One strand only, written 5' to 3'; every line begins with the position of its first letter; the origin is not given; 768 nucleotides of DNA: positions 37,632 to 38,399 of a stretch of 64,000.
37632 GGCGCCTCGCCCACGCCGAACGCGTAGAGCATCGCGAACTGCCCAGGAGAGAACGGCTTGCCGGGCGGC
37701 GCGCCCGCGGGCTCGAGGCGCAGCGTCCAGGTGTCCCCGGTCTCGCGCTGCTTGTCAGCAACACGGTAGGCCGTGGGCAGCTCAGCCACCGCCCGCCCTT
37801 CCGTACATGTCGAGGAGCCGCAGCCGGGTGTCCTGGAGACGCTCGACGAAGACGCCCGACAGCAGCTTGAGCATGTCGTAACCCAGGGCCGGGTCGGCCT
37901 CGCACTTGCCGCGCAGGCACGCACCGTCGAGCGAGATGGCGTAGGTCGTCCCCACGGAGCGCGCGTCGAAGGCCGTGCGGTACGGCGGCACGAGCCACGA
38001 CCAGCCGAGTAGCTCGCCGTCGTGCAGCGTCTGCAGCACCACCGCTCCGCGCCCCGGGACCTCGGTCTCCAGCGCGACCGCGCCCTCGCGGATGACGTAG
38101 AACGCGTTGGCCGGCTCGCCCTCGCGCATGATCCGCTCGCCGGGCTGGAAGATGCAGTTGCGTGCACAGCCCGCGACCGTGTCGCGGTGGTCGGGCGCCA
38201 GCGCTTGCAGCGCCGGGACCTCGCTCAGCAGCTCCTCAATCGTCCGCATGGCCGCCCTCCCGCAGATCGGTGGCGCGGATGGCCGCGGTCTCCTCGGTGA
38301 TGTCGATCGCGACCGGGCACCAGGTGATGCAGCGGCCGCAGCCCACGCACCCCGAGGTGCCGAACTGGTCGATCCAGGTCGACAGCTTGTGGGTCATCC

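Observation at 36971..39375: Output-less cyclic-nucleotide-binding protein translationally embedded in a group-3b [NiFe] hydrogenase operon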

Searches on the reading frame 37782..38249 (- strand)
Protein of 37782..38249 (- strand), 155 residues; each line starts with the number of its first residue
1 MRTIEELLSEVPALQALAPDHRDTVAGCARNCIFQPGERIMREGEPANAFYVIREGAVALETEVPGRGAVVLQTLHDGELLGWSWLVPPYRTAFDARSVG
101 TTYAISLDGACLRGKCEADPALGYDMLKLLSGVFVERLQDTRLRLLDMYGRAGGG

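Call 3: search_protein_families(library=pfam, proteins=[window:37782-38249:-], max_evalue=0.01)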
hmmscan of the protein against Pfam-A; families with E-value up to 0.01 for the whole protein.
window:37782-38249:- (155 aa): 1 family
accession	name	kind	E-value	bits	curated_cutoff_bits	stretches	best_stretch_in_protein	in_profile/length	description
PF00027.35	cNMP_binding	-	6.6e-11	42.5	27.5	1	34-116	4-86/89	Cyclic nucleotide-binding domain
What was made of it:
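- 37782..38249 (-): Gene with only a CNB (cNMP-binding fold) domain, 155 aa; proposed fifth accessory subunit. PF00027, E 6.6e-11 (call 3).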

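Call 4: search_protein_families(library=ncbifam, proteins=[window:37782-38249:-], max_evalue=0.01)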
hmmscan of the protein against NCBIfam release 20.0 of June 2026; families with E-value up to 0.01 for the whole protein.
window:37782-38249:- (155 aa): 5 families
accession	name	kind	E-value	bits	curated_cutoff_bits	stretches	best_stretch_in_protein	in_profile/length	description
NF041163.2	encap_f2b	equivalog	6.6e-07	28.8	400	1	2-123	67-190/450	family 2B encapsulin nanocompartment shell protein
NF050815.1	TransActFtrBCaul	equivalog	1.7e-06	27.5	300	1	10-141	13-146/251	transcriptional activator FtrB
NF006901.0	PRK09392.1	equivalog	0.00043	19.7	211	1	10-139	11-139/236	transcriptional activator FtrB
NF058543.1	ActPatMycb56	equivalog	0.0016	17.3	460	1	34-82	24-71/317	acetyltransferase Pat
TIGR03896.1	cyc_nuc_ocin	subfamily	0.0051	16.2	161.05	1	37-142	16-125/317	bacteriocin-type transport-associated protein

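Call 5: find_homologous_proteins(query=window:37782-38249:-, max_evalue=0.001)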
Query window:37782-38249:- (155 aa): 3574 proteins with E <= 0.001 among 3873 candidates; the best 120 are listed.
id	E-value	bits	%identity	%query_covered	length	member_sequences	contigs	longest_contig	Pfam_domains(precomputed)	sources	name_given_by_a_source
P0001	6.8e-99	346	100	100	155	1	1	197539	PF00027.36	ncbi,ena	-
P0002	1.3e-89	316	90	100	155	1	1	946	PF00027.36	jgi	jgi:CRP/FNR family cyclic AMP-dependent transcriptional regulator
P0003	1.5e-88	313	88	100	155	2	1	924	PF00027.36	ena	-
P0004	9.4e-86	303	86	99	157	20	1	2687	PF00027.36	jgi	jgi:CRP/FNR family cyclic AMP-dependent transcriptional regulator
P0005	1.1e-85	303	83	100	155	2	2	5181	PF00027.36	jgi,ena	jgi:CRP-like cAMP-binding protein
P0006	1.2e-85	303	86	100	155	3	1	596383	PF00027.36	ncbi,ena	-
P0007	2.0e-85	302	86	99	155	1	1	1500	PF00027.36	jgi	jgi:CRP/FNR family transcriptional regulator, cyclic AMP receptor protein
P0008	8.8e-85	300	83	100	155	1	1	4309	PF00027.36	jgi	jgi:CRP/FNR family transcriptional regulator, cyclic AMP receptor protein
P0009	1.3e-84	300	85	100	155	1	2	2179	PF00027.36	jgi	jgi:CRP/FNR family transcriptional regulator, cyclic AMP receptor protein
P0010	1.4e-84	300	85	99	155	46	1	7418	PF00027.36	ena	-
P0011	1.6e-84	299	81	100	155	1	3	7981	PF00027.36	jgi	jgi:CRP/FNR family transcriptional regulator, cyclic AMP receptor protein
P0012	3.6e-84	298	82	99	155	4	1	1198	PF00027.36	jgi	jgi:CRP-like cAMP-binding protein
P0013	3.0e-83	295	81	100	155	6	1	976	PF00027.36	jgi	jgi:CRP/FNR family transcriptional regulator, cyclic AMP receptor protein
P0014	4.4e-83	295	82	100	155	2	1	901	PF00027.36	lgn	-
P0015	4.7e-83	295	83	100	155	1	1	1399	PF00027.36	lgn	-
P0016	5.5e-83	294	84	99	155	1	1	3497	PF00027.36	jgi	jgi:CRP/FNR family transcriptional regulator, cyclic AMP receptor protein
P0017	5.9e-83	294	81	100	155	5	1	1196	PF00027.36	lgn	-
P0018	6.1e-83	294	79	100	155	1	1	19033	PF00027.36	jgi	jgi:CRP-like cAMP-binding protein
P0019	1.3e-82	293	80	100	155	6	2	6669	PF00027.36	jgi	jgi:CRP-like cAMP-binding protein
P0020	1.5e-82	293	81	100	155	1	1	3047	PF00027.36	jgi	jgi:CRP/FNR family transcriptional regulator, cyclic AMP receptor protein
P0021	2.5e-82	292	83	100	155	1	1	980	PF00027.36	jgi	jgi:CRP/FNR family cyclic AMP-dependent transcriptional regulator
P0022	4.2e-82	292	80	99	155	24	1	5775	PF00027.36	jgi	jgi:CRP/FNR family transcriptional regulator, cyclic AMP receptor protein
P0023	4.5e-82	292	82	99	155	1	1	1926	PF00027.36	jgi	jgi:CRP-like cAMP-binding protein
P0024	8.1e-82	291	80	100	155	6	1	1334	PF00027.36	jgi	jgi:CRP-like cAMP-binding protein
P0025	1.1e-81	290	79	100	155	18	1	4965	PF00027.36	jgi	-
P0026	1.8e-81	290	82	99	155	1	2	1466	PF00027.36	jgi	jgi:CRP-like cAMP-binding protein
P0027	1.9e-81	289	80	100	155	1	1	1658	PF00027.36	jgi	jgi:CRP-like cAMP-binding protein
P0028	2.1e-81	289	80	100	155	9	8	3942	PF00027.36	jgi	jgi:CRP-like cAMP-binding protein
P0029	3.4e-81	289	79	100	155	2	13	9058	PF00027.36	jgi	jgi:CRP/FNR family transcriptional regulator, cyclic AMP receptor protein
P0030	3.4e-81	289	81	100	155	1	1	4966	PF00027.36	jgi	jgi:CRP/FNR family transcriptional regulator, cyclic AMP receptor protein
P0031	3.5e-81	289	82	99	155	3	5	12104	PF00027.36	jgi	jgi:CRP/FNR family cyclic AMP-dependent transcriptional regulator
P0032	3.9e-81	288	83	100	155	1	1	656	PF00027.36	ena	-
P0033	4.2e-81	288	81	99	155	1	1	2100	PF00027.36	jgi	jgi:CRP/FNR family transcriptional regulator, cyclic AMP receptor protein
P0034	6.7e-81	288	83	97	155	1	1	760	PF00027.36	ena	-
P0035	7.0e-81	288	82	100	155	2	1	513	PF00027.36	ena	-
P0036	7.3e-81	288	80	100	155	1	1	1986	PF00027.36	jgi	jgi:CRP/FNR family transcriptional regulator, cyclic AMP receptor protein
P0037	8.3e-81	287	83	100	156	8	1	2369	PF00027.36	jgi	jgi:CRP-like cAMP-binding protein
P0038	9.1e-81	287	82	99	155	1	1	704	PF00027.36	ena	-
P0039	1.9e-80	286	82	100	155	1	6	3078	PF00027.36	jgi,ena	jgi:CRP-like cAMP-binding protein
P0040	2.1e-80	286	83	99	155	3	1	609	PF00027.36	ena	-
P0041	4.0e-80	285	81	100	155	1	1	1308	PF00027.36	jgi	jgi:CRP/FNR family transcriptional regulator, cyclic AMP receptor protein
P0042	6.9e-80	284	80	100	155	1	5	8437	PF00027.36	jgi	jgi:CRP/FNR family cyclic AMP-dependent transcriptional regulator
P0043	1.0e-79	284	80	100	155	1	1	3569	PF00027.36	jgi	jgi:CRP-like cAMP-binding protein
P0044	1.4e-79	283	82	99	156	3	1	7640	PF00027.36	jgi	jgi:CRP-like cAMP-binding protein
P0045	1.4e-79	283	80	99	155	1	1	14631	PF00027.36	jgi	jgi:CRP-like cAMP-binding protein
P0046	1.5e-79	283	78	100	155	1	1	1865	PF00027.36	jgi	-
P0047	3.4e-79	282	79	100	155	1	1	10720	PF00027.36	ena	-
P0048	4.5e-79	282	80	100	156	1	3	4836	PF00027.36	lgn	-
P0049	6.8e-79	281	81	100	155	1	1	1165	PF00027.36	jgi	jgi:CRP-like cAMP-binding protein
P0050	8.2e-79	281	82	97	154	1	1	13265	PF00027.36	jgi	jgi:CRP/FNR family transcriptional regulator, cyclic AMP receptor protein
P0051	1.8e-78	280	79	100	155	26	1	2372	PF00027.36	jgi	jgi:CRP/FNR family cyclic AMP-dependent transcriptional regulator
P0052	2.3e-78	279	79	99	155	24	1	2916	PF00027.36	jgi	jgi:CRP/FNR family transcriptional regulator, cyclic AMP receptor protein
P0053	3.3e-78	279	80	100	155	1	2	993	PF00027.36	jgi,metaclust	metaclust:\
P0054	3.4e-78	279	77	100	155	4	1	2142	PF00027.36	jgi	jgi:CRP-like cAMP-binding protein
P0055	5.2e-78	278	78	99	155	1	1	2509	PF00027.36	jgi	jgi:CRP/FNR family transcriptional regulator, cyclic AMP receptor protein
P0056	5.3e-78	278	80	97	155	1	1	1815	PF00027.36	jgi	jgi:CRP/FNR family cyclic AMP-dependent transcriptional regulator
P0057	5.5e-78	278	79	98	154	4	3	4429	PF00027.36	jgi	jgi:CRP/FNR family cyclic AMP-dependent transcriptional regulator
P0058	8.2e-78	278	77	100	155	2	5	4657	PF00027.36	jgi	jgi:CRP/FNR family cyclic AMP-dependent transcriptional regulator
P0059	1.4e-77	277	79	100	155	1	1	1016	PF00027.36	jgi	jgi:CRP/FNR family transcriptional regulator, cyclic AMP receptor protein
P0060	1.9e-77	277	81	99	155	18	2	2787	PF00027.36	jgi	jgi:CRP-like cAMP-binding protein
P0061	2.1e-77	276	80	98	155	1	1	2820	PF00027.36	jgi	jgi:CRP-like cAMP-binding protein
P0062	4.6e-77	275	77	99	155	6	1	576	PF00027.36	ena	-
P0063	4.6e-77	275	79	97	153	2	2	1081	PF00027.36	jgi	jgi:CRP/FNR family transcriptional regulator, cyclic AMP receptor protein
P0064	7.8e-77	274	81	97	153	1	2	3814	PF00027.36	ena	-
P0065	1.0e-76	274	81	97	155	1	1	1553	PF00027.36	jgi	jgi:CRP/FNR family transcriptional regulator, cyclic AMP receptor protein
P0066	1.1e-76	274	75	99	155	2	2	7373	PF00027.36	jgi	jgi:CRP-like cAMP-binding protein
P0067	1.3e-76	274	82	97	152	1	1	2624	PF00027.36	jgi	jgi:CRP-like cAMP-binding protein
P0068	1.4e-76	274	80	97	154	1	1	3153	PF00027.36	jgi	jgi:CRP-like cAMP-binding protein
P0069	2.5e-76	273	75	100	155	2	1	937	PF00027.36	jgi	jgi:CRP-like cAMP-binding protein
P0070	2.9e-76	273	76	99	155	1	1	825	PF00027.36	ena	-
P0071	5.2e-76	272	78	97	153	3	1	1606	PF00027.36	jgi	jgi:CRP/FNR family transcriptional regulator, cyclic AMP receptor protein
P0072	6.4e-76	272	80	97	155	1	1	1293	PF00027.36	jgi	jgi:CRP/FNR family transcriptional regulator, cyclic AMP receptor protein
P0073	7.0e-76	271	79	99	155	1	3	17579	PF00027.36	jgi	jgi:CRP/FNR family transcriptional regulator, cyclic AMP receptor protein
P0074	7.1e-76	271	77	100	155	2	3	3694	PF00027.36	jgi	jgi:CRP/FNR family cyclic AMP-dependent transcriptional regulator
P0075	8.4e-76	271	79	97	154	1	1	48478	PF00027.36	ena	-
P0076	9.2e-76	271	78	99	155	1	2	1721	PF00027.36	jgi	jgi:CRP/FNR family cyclic AMP-dependent transcriptional regulator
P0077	9.8e-76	271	78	99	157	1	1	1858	PF00027.36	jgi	jgi:CRP-like cAMP-binding protein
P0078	1.1e-75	271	77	99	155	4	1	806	PF00027.36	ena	-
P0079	1.2e-75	271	77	99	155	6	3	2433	PF00027.36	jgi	jgi:CRP/FNR family cyclic AMP-dependent transcriptional regulator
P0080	1.5e-75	270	80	97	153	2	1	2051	PF00027.36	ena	-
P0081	2.0e-75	270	78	98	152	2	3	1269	PF00027.36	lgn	-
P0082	2.0e-75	270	81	97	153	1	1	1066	PF00027.36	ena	-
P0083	4.0e-75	269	75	99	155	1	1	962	PF00027.36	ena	-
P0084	4.6e-75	269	79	99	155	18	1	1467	PF00027.36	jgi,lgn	jgi:CRP/FNR family transcriptional regulator, cyclic AMP receptor protein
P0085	5.2e-75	269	81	97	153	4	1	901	PF00027.36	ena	-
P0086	5.5e-75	268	74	100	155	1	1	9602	PF00027.36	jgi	jgi:CRP/FNR family cyclic AMP-dependent transcriptional regulator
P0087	6.6e-75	268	81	97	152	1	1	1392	PF00027.36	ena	-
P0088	1.4e-74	267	78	100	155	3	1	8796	PF00027.36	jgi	jgi:CRP/FNR family transcriptional regulator, cyclic AMP receptor protein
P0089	2.6e-74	266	75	100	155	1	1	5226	PF00027.36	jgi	jgi:CRP/FNR family transcriptional regulator, cyclic AMP receptor protein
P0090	3.0e-74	266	72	99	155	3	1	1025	PF00027.36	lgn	-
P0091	3.3e-74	266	78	99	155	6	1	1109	PF00027.36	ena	-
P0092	3.6e-74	266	75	100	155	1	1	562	PF00027.36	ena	-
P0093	5.8e-74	265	78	97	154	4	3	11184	PF00027.36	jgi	jgi:CRP-like cAMP-binding protein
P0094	6.0e-74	265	79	97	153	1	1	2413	PF00027.36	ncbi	-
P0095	1.0e-73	264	78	99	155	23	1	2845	PF00027.36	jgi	jgi:CRP/FNR family transcriptional regulator, cyclic AMP receptor protein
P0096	1.4e-73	264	75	99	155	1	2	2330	PF00027.36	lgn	-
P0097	1.4e-73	264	73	100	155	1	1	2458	PF00027.36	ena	-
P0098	1.5e-73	264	77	97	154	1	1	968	PF00027.36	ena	-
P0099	2.2e-73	263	77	99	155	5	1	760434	PF00027.36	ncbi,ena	-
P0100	2.4e-73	263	75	99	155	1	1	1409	PF00027.36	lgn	-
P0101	2.6e-73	263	78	97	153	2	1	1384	PF00027.36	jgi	jgi:CRP-like cAMP-binding protein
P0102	4.5e-73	262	71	99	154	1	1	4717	PF00027.36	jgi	jgi:CRP-like cAMP-binding protein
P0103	6.8e-73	262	79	97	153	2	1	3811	PF00027.36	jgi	jgi:CRP-like cAMP-binding protein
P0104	1.0e-72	261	73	100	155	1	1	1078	PF00027.36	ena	-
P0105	1.8e-72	260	74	100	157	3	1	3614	PF00027.36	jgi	jgi:CRP/FNR family cyclic AMP-dependent transcriptional regulator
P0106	2.3e-72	260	73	99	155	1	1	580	PF00027.36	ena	-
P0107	6.5e-72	259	76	88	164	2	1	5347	PF00027.36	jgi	jgi:CRP/FNR family cyclic AMP-dependent transcriptional regulator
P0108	9.8e-72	258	75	99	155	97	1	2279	PF00027.36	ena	-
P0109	9.8e-72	258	72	100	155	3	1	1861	PF00027.36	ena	-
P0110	1.8e-71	257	72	100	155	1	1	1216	PF00027.36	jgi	jgi:CRP/FNR family transcriptional regulator, cyclic AMP receptor protein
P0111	1.9e-71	257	73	99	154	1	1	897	PF00027.36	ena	-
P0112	2.1e-71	257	72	100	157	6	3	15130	PF00027.36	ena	-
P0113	2.9e-71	256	77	97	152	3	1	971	PF00027.36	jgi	jgi:CRP-like cAMP-binding protein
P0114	4.4e-71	256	75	99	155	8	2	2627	PF00027.36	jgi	jgi:CRP-like cAMP-binding protein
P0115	4.8e-71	256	73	99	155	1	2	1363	PF00027.36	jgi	jgi:CRP-like cAMP-binding protein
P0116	5.0e-71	256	72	99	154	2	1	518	PF00027.36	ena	-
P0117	7.4e-71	255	73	99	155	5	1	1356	PF00027.36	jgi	jgi:CRP/FNR family transcriptional regulator, cyclic AMP receptor protein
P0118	9.7e-71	255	72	97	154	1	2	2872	PF00027.36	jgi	jgi:CRP/FNR family cyclic AMP-dependent transcriptional regulator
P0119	1.2e-70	254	74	99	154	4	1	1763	PF00027.36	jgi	jgi:CRP-like cAMP-binding protein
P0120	2.7e-70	253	71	99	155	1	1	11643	PF00027.36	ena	-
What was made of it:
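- Checked: It has 3574 homologues at E<=1e-3, and the 120 listed are about 155 aa long (call 5).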

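Call 10: search_dna_similar(query=window:37782-38249:-, collection=plasmids, mode=protein, max_evalue=0.001, max_rows=40)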
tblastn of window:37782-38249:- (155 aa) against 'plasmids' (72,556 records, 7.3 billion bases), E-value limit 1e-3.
Records with a match: 33; places in all: 35; records where one place covers at least 80% of the query: 25.
Best place of each record, by identity: <60% 33.
By first word of the organism name: Streptomyces 15; Rhodococcus 6; Ensifer 3; Burkholderia 2; Embleya 2; Paraburkholderia 1; Pandoraea 1; Azospirillum 1; Paroceanicella 1; Pseudomonas 1.
By predicted mobility (MOB-suite, as given by PLSDB): non-mobilizable 21; mobilizable 9; conjugative 3.
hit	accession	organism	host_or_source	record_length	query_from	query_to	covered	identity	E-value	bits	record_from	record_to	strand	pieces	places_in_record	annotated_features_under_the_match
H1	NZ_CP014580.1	Paraburkholderia phytofirmans OLGA172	-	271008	1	151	97%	51.0%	1e-42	156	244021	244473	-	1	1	cyclic nucleotide-binding domain-containing protein | 4Fe-4S dicluster domain-containing protein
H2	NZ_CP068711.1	Burkholderia thailandensis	soil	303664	4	151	95%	50.0%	8e-42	154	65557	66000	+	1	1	cyclic nucleotide-binding domain-containing protein | FAD/NAD(P)-binding protein | 4Fe-4S dicluster domain-containing protein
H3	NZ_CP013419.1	Burkholderia savannae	soil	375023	1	151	97%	45.7%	2e-40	150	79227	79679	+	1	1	cyclic nucleotide-binding domain-containing protein | 4Fe-4S dicluster domain-containing protein | FAD/NAD(P)-binding protein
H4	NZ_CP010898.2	Pandoraea vervacti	bacteria,uncultivated field soil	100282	1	151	97%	43.0%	4e-31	124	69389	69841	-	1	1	cyclic nucleotide-binding domain-containing protein | 4Fe-4S dicluster domain-containing protein | FAD/NAD(P)-binding protein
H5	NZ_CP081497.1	Streptomyces sp. BHT-5-2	whole organism,plant soil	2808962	8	150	92%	41.3%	7e-27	111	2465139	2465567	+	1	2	none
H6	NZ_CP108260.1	Streptomyces sp. NBC_00055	-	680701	14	150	88%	41.6%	2e-26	110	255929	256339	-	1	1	cyclic nucleotide-binding domain-containing protein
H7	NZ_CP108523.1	Streptomyces sp. NBC_01230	-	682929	14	150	88%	41.6%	2e-26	110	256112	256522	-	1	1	cyclic nucleotide-binding domain-containing protein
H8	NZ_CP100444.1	Streptomyces rimosus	pure culture,OTC cluster deletion ...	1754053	1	155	100%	36.8%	5e-24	103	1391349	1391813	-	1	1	record has no annotation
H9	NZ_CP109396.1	Streptomyces sp. NBC_01527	-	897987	7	150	93%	39.6%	3e-26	110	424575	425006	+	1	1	cyclic nucleotide-binding domain-containing protein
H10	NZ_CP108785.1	Embleya sp. NBC_00888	-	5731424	20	150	85%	43.5%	3e-29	119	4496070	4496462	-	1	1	none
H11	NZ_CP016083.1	Streptomyces sp. SAT1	Adenophora trachelioides Maxim.,single ...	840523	16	155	90%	40.0%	1e-25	108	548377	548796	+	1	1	cyclic nucleotide-binding domain-containing protein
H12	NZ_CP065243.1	Streptomyces clavuligerus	cell culture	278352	14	153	90%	40.0%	2e-25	107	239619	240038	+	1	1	cyclic nucleotide-binding domain-containing protein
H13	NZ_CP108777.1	Embleya sp. NBC_00896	-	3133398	31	150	77%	45.8%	6e-31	123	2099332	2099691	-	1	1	none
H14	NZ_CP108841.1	Streptomyces chartreusis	-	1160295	14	155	92%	38.0%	4e-25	107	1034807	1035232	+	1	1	none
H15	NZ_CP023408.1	Streptomyces fungicidicus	Pig,cell culture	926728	7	150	93%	36.8%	5e-21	95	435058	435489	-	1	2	cyclic nucleotide-binding domain-containing protein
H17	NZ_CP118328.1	Rhodococcus sp. DK17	pure culture,crude oil-contaminated soil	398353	21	150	84%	40.8%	8e-24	103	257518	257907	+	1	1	cyclic nucleotide-binding domain-containing protein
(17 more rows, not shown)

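Call 11: get_annotated_region(hit=H1, flank=6000)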
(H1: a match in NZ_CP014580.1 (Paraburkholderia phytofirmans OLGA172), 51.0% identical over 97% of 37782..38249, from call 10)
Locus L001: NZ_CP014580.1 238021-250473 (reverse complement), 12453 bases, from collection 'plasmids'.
description: Paraburkholderia phytofirmans OLGA172 plasmid pOLGA1, complete sequence
organism: Paraburkholderia phytofirmans OLGA172 (NCBI taxid 1417228)
taxonomy: Bacteria; Pseudomonadota; Betaproteobacteria; Burkholderiales; Burkholderiaceae; Paraburkholderia; Paraburkholderia phytofirmans; Paraburkholderia phytofirmans OLGA172
host: -; source: -; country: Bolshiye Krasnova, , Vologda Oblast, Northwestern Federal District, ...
typing (MOB-suite, as given by PLSDB): non-mobilizable; replicon rep_cluster_186
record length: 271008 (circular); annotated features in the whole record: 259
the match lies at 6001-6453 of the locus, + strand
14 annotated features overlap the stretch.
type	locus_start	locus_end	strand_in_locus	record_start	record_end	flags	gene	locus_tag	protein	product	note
CDS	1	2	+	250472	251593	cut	-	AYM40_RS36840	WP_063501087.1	winged helix-turn-helix domain-containing protein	-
CDS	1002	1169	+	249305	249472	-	-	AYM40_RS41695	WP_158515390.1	hypothetical protein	-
CDS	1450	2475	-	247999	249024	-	-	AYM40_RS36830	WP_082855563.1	universal stress protein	-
CDS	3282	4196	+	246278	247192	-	-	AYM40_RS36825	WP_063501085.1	slipin family protein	-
CDS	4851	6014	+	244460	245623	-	-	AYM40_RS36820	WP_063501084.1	4Fe-4S dicluster domain-containing protein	-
CDS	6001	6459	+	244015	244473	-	-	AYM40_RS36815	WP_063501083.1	cyclic nucleotide-binding domain-containing protein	-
CDS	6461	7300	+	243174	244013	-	-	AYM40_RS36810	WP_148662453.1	FAD/NAD(P)-binding protein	-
CDS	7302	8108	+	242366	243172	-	-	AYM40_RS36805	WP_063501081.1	oxidoreductase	-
CDS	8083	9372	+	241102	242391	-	-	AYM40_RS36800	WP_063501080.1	nickel-dependent hydrogenase large subunit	-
CDS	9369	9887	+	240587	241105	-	-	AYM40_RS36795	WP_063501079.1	hydrogenase maturation protease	-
CDS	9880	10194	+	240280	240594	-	-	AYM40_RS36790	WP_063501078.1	hydrogenase/urease maturation nickel metallochaperone HypA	GO:0051604 - protein maturation [Evidence IEA]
CDS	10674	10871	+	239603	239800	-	-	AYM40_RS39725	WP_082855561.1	hypothetical protein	-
CDS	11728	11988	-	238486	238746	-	-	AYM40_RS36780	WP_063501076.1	hypothetical protein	-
CDS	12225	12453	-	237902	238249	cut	-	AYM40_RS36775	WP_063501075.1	hypothetical protein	-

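Call 12: get_annotated_region(hit=H6, flank=6000)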
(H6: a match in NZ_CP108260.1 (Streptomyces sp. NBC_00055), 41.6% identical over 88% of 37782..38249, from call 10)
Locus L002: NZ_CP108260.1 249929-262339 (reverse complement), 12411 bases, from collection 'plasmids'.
description: Streptomyces sp. NBC_00055 plasmid unnamed1, complete sequence
organism: Streptomyces sp. NBC_00055 (NCBI taxid 2975632)
taxonomy: Bacteria; Actinomycetota; Actinomycetes; Kitasatosporales; Streptomycetaceae; Streptomyces; Streptomyces sp. NBC 00055
host: -; source: -; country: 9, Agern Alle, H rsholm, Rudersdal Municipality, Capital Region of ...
typing (MOB-suite, as given by PLSDB): mobilizable; relaxase MOBP,MOBP
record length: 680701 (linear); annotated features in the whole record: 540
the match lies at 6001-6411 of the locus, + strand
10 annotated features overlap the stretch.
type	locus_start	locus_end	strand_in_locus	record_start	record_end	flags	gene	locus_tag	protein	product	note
CDS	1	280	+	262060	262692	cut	-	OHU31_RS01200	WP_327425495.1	NAD(P)-binding domain-containing protein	-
CDS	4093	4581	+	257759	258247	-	-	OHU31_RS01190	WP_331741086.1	carbonic anhydrase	-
CDS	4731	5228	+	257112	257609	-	-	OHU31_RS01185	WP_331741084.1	universal stress protein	-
CDS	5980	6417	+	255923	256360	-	-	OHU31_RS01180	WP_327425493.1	cyclic nucleotide-binding domain-containing protein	-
CDS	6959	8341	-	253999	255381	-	-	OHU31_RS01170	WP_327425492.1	glucose-6-phosphate dehydrogenase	GO:0006006 - glucose metabolic process [Evidence IEA]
CDS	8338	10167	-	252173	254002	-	-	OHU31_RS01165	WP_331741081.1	glycoside hydrolase family 15 protein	-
CDS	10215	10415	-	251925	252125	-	-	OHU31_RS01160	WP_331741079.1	hypothetical protein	-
CDS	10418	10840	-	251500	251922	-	-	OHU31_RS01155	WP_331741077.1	zinc-binding dehydrogenase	-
CDS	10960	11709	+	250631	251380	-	-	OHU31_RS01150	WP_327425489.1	transposase family protein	-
CDS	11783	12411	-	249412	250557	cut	-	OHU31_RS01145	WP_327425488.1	SMI1/KNR4 family protein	GO:0042546 - cell wall biogenesis [Evidence IEA]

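Call 13: get_annotated_region(hit=H17, flank=6000)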
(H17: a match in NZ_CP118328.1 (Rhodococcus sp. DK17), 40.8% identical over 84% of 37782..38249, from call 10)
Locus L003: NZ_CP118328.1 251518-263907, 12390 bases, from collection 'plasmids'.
description: Rhodococcus sp. DK17 plasmid pDK1, complete sequence
organism: Rhodococcus sp. DK17 (NCBI taxid 186196)
taxonomy: Bacteria; Actinomycetota; Actinomycetes; Mycobacteriales; Nocardiaceae; Rhodococcus; Rhodococcus sp. DK17
host: -; source: pure culture,crude oil-contaminated soil; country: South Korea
typing (MOB-suite, as given by PLSDB): non-mobilizable; replicon rep_cluster_313
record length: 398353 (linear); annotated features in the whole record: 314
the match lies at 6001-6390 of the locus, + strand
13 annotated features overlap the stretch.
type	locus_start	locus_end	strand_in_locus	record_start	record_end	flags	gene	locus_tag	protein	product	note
CDS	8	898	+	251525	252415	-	-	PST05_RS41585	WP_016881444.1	universal stress protein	-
CDS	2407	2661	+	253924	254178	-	-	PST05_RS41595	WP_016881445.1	SHOCT domain-containing protein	-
CDS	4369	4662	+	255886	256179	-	-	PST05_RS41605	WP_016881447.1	DUF1876 domain-containing protein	-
CDS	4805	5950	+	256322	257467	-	-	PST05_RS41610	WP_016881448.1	4Fe-4S dicluster domain-containing protein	-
CDS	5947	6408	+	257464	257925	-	-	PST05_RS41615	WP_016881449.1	cyclic nucleotide-binding domain-containing protein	-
CDS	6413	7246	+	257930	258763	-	-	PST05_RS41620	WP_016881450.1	FAD/NAD(P)-binding protein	-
CDS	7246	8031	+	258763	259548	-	-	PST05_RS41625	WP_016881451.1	oxidoreductase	-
CDS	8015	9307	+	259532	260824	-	-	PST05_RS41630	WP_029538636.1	nickel-dependent hydrogenase large subunit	-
CDS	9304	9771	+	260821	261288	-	-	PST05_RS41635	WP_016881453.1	hydrogenase maturation protease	-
CDS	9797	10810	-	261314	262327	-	-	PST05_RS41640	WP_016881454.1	hypothetical protein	-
CDS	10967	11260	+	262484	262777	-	-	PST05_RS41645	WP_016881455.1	hypothetical protein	-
CDS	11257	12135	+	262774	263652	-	-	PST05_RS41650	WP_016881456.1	universal stress protein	-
CDS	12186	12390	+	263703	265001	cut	-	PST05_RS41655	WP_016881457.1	DUF4010 domain-containing protein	-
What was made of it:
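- The same cluster is on Paraburkholderia and Rhodococcus plasmids (calls 11, 13).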
